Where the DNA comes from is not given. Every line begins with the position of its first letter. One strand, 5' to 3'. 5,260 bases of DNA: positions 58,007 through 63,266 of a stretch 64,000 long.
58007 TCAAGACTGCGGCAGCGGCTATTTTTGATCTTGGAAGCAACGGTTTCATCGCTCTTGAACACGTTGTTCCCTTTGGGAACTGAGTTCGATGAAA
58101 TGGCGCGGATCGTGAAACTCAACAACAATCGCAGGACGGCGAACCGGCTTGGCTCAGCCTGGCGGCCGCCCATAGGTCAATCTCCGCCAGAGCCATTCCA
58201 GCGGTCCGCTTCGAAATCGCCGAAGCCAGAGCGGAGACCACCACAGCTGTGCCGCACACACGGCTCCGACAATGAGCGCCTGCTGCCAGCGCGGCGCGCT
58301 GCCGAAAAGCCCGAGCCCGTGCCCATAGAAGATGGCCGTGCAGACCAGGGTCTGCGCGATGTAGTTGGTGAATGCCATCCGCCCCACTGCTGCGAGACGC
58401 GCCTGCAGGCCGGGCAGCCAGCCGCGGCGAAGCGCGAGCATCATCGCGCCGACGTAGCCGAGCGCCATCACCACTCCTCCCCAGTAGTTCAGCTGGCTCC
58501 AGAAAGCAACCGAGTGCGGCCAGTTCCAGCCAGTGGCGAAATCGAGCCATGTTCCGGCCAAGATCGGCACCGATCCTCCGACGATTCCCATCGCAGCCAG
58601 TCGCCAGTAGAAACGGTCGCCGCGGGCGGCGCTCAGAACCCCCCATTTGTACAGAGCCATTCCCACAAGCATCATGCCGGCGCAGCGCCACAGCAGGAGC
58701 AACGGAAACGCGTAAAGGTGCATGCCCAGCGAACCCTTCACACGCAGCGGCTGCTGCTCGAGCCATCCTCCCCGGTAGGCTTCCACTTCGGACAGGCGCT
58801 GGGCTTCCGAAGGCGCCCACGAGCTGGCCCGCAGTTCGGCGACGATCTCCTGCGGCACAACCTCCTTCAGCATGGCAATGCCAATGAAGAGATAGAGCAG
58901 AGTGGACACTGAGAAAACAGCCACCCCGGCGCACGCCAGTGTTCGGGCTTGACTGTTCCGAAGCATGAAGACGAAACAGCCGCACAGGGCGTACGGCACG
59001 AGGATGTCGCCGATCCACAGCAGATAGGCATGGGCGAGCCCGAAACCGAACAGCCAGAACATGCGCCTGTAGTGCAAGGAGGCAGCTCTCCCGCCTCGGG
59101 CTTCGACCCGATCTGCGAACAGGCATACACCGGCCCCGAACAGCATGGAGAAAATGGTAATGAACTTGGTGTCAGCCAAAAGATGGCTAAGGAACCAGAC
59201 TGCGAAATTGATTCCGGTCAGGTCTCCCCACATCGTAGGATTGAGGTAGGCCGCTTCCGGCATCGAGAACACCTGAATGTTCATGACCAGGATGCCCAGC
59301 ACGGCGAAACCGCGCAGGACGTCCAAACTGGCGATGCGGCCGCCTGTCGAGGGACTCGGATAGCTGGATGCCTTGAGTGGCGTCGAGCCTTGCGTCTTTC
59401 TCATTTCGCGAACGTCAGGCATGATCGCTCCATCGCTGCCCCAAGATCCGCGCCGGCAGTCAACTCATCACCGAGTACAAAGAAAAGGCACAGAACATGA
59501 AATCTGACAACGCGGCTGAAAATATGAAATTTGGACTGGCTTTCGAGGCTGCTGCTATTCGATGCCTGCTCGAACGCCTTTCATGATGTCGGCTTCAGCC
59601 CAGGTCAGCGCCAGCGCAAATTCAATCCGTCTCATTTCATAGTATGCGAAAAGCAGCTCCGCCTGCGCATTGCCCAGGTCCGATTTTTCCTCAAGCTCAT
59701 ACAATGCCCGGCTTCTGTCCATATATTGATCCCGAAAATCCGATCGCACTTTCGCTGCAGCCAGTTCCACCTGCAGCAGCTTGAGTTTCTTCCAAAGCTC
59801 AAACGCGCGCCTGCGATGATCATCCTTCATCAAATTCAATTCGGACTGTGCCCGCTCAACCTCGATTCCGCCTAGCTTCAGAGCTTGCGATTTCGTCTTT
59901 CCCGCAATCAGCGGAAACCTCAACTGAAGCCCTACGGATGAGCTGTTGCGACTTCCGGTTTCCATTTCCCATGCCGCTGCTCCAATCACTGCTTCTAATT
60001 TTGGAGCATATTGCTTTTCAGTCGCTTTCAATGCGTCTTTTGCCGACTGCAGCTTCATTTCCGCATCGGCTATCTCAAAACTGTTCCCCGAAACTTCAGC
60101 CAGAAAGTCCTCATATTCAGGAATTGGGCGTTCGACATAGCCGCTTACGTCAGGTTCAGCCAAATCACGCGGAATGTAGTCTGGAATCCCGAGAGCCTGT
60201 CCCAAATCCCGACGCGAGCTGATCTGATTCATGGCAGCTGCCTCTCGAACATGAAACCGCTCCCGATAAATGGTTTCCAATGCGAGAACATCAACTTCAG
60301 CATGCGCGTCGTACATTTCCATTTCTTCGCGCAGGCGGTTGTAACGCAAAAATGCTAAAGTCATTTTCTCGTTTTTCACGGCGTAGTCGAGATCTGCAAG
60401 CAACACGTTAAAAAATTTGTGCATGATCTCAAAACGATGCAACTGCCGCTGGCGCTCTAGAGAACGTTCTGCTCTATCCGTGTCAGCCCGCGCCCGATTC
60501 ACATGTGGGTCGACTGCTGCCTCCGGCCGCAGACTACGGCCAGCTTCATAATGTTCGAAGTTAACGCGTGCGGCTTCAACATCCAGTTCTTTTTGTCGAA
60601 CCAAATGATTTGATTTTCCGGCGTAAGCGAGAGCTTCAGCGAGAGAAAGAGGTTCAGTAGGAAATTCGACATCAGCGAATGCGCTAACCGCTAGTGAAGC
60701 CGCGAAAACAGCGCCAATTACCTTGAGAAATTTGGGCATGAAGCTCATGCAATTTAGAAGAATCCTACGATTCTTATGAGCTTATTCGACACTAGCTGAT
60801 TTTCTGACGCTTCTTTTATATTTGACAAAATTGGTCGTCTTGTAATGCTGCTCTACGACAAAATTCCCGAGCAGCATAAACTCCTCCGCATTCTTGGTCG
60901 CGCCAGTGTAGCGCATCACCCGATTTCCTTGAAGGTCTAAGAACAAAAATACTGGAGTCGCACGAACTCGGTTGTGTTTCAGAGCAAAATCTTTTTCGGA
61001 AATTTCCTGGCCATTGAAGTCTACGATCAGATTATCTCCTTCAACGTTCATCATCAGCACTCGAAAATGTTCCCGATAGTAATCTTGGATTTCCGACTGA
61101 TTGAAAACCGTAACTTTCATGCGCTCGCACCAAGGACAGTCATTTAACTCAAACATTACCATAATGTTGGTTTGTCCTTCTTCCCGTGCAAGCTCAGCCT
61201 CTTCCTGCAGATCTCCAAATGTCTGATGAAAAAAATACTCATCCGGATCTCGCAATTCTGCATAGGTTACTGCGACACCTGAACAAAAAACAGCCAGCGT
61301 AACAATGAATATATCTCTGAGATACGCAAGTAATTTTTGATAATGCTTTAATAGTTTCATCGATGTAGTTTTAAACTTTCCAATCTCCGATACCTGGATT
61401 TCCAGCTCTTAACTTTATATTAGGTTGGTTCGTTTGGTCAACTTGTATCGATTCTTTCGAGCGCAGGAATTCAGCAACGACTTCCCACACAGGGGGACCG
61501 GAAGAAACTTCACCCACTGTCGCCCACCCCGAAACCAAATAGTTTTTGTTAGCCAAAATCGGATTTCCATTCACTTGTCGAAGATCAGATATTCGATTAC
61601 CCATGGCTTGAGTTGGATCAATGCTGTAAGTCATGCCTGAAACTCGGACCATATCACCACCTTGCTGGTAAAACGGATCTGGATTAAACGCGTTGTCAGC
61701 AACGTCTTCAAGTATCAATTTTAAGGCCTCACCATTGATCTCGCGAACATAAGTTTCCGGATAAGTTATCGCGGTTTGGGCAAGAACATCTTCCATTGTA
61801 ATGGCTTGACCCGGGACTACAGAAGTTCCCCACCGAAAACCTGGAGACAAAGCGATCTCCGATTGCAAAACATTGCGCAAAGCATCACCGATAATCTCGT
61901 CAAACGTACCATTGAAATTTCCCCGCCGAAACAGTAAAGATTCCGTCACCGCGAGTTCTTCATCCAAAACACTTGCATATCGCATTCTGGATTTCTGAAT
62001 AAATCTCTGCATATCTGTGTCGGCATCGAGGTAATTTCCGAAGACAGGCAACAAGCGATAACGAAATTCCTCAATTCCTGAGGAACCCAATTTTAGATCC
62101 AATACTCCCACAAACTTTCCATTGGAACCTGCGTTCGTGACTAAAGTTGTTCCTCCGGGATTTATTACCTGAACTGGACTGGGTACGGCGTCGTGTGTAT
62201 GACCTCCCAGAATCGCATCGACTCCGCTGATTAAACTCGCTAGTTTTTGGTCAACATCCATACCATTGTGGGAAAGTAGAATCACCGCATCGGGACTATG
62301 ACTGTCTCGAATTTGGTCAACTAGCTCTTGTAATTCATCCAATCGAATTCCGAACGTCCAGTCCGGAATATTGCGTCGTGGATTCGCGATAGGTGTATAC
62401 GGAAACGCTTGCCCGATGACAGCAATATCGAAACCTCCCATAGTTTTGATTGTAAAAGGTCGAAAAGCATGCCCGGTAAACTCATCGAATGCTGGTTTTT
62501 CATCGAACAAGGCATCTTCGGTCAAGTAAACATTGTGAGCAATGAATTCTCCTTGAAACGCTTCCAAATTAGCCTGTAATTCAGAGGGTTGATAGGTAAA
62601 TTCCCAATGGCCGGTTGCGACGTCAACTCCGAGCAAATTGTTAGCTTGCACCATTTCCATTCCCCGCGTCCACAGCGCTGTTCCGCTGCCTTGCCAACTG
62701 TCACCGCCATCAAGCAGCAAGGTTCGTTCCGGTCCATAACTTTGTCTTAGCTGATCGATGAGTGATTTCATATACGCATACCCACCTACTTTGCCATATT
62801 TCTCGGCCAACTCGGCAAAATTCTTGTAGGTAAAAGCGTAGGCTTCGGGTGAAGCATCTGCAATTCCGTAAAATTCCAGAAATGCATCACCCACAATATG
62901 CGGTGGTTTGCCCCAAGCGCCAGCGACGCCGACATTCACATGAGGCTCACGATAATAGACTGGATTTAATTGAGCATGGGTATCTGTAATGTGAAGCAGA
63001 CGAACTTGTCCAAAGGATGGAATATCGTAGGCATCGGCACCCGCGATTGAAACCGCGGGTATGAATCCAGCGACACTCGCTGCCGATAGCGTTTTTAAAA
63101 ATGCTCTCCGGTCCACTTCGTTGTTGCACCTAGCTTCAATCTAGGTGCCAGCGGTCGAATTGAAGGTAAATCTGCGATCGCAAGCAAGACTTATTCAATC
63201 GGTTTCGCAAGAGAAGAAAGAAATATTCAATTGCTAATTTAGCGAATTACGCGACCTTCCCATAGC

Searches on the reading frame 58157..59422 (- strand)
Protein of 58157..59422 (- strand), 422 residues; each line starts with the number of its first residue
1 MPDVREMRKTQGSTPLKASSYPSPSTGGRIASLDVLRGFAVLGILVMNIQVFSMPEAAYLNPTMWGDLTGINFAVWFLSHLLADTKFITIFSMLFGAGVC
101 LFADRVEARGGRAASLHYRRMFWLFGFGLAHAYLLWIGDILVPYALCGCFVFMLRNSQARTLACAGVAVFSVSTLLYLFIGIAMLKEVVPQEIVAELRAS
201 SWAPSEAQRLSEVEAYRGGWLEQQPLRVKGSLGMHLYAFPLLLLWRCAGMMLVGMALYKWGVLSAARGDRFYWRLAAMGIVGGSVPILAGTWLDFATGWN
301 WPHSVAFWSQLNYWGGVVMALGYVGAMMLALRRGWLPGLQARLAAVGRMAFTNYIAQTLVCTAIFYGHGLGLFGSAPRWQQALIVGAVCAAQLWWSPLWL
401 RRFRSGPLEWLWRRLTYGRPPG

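Call 47: search_protein_families(library=ncbifam, proteins=[window:58157-59422:-], max_evalue=1e-8)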
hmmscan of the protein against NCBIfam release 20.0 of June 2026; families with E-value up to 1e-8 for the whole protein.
window:58157-59422:- (422 aa): 1 family
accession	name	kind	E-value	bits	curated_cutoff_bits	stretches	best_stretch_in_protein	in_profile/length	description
NF008093.1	PRK10835.1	equivalog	3.3e-64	217.4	325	1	29-416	2-371/375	DUF418 domain-containing protein YeiB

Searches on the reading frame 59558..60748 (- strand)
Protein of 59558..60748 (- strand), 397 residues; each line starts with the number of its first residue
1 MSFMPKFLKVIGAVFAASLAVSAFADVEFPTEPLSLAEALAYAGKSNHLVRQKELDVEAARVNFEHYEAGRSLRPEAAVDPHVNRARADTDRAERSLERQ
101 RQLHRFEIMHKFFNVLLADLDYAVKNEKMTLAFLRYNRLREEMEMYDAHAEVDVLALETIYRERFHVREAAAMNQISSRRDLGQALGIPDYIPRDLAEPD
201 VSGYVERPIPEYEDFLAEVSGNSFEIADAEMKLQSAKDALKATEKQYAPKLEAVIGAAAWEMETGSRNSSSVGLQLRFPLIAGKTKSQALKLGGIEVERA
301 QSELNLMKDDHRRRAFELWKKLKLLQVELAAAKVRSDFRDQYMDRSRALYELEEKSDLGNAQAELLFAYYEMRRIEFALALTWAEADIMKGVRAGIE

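Call 47: search_protein_families(library=ncbifam, proteins=[window:59558-60748:-], max_evalue=1e-8)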
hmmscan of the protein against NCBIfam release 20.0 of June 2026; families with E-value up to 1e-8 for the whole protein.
window:59558-60748:- (397 aa): 1 family
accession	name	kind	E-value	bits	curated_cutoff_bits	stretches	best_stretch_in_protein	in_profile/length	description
TIGR01844.1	type_I_sec_TolC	subfamily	3.9e-09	36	225.15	0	83-383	91-390/414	TolC family outer membrane protein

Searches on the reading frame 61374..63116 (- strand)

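Call 47: search_protein_families(library=ncbifam, proteins=[window:61374-63116:-], max_evalue=1e-8)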
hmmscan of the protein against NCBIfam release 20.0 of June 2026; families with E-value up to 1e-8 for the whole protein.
window:61374-63116:- (581 aa): 7 families
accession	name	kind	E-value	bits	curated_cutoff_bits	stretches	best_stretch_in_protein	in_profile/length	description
TIGR04486.1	thiosulf_SoxB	equivalog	6.1e-241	800.5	550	1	2-568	1-554/556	thiosulfohydrolase SoxB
NF006934.0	PRK09419.1-1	subfamily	3.4e-22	78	1646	1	102-529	642-1052/1174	multifunctional 2',3'-cyclic-nucleotide 2'-phosphodiesterase/3'-nucleotidase/5'-nucleotidase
NF006937.0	PRK09419.1-4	equivalog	4.9e-16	57.3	2554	1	220-543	790-1116/1411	multifunctional 2',3'-cyclic-nucleotide 2'-phosphodiesterase/3'-nucleotidase/5'-nucleotidase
NF041198.1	UshA_like_PCGU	equivalog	2.5e-12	46.2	275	1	216-345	147-269/519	UshA-like (seleno)protein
NF007109.1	PRK09558.1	equivalog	2.6e-12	46.3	600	1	106-361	52-323/550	bifunctional UDP-sugar hydrolase/5'-nucleotidase UshA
NF006935.0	PRK09419.1-2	equivalog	3e-09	35.1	2801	0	261-519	850-1113/1445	multifunctional 2',3'-cyclic-nucleotide 2'-phosphodiesterase/3'-nucleotidase/5'-nucleotidase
NF040549.1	Nt5e_LPXTG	exception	4.3e-09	35.2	1050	1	109-288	116-288/731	cell surface ecto-5'-nucleotidase Nt5e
